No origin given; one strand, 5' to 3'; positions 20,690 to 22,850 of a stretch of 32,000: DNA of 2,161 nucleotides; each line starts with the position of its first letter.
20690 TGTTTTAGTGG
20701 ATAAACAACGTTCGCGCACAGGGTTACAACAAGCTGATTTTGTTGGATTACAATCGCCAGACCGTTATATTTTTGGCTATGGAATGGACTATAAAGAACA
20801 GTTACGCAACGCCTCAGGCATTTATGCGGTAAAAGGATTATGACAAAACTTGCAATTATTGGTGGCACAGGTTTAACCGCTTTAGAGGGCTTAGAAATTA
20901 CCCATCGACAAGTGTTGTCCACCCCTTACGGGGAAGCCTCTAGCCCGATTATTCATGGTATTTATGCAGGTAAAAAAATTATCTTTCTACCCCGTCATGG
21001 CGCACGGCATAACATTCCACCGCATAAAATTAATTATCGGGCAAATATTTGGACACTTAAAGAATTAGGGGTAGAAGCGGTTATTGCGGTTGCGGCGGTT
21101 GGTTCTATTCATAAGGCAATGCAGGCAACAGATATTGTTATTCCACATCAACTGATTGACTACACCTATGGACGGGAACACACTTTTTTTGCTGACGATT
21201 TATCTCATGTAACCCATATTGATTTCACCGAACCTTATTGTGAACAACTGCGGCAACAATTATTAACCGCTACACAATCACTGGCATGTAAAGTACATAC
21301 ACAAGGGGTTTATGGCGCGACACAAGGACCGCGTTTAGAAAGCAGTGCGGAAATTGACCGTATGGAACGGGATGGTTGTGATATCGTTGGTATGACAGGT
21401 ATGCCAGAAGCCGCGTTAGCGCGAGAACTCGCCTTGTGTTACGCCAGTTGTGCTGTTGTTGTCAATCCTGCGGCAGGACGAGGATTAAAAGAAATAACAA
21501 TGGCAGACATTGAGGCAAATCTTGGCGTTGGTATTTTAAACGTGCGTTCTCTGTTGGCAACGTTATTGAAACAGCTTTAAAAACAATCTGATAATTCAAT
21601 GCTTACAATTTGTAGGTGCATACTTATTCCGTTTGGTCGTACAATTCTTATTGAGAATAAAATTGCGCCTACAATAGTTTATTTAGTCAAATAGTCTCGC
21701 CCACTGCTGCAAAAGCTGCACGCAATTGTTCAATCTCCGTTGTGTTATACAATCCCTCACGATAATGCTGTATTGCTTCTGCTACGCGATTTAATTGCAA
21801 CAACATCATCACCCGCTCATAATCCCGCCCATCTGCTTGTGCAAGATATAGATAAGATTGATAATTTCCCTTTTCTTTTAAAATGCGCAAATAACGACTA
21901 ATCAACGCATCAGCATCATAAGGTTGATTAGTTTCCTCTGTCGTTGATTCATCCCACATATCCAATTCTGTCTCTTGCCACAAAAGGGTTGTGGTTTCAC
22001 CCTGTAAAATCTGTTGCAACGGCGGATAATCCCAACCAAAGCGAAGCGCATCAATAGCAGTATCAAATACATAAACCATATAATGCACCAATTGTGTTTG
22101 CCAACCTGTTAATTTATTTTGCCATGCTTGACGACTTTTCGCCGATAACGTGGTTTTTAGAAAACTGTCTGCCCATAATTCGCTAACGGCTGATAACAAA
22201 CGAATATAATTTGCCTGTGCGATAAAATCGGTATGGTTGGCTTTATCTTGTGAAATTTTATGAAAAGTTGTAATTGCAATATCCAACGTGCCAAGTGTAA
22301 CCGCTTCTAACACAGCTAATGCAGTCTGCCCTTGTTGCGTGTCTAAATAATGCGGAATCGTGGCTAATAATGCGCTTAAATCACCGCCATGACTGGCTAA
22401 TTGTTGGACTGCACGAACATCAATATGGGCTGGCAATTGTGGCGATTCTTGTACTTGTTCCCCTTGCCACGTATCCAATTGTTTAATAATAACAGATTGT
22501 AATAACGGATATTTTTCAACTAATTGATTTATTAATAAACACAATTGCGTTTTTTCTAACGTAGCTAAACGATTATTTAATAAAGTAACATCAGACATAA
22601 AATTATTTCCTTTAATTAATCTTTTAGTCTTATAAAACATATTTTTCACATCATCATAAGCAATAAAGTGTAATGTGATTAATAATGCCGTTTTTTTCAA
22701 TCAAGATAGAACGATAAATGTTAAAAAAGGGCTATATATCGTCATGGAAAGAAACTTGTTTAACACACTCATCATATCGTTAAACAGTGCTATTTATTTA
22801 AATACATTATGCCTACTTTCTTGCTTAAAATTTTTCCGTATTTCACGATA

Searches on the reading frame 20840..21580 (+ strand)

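Call 11: search_protein_families(library=pfam, proteins=[window:20840-21580:+], max_evalue=0.001)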
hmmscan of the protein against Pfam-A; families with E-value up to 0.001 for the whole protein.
window:20840-21580:+ (246 aa): 1 family
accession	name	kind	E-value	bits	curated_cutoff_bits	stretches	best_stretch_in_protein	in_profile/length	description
PF01048.26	PNP_UDP_1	-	7.3e-42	143.8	25.1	1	3-243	1-232/233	Phosphorylase superfamily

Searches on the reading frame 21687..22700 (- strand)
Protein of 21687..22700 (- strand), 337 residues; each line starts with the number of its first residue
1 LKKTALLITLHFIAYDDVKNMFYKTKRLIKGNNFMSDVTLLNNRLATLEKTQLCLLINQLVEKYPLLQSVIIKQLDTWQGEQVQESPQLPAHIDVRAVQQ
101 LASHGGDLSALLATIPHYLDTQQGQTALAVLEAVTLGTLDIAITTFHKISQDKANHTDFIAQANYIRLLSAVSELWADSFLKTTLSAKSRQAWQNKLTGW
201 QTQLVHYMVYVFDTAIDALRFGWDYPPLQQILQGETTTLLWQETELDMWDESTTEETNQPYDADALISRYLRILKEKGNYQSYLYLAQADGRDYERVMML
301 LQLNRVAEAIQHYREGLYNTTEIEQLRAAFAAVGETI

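Call 11: search_protein_families(library=pfam, proteins=[window:21687-22700:-], max_evalue=0.001)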
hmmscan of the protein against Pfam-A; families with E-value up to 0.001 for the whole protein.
window:21687-22700:- (337 aa): 0 families

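Call 33: search_protein_families(library=pfam, proteins=[window:21687-22700:-], max_evalue=0.01)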
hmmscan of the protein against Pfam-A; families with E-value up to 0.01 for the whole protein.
window:21687-22700:- (337 aa): 1 family
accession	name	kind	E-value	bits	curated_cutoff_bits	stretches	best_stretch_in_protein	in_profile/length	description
PF08559.15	Cut8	-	0.0092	16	26.2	0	40-77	52-89/241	Cut8, nuclear proteasome tether protein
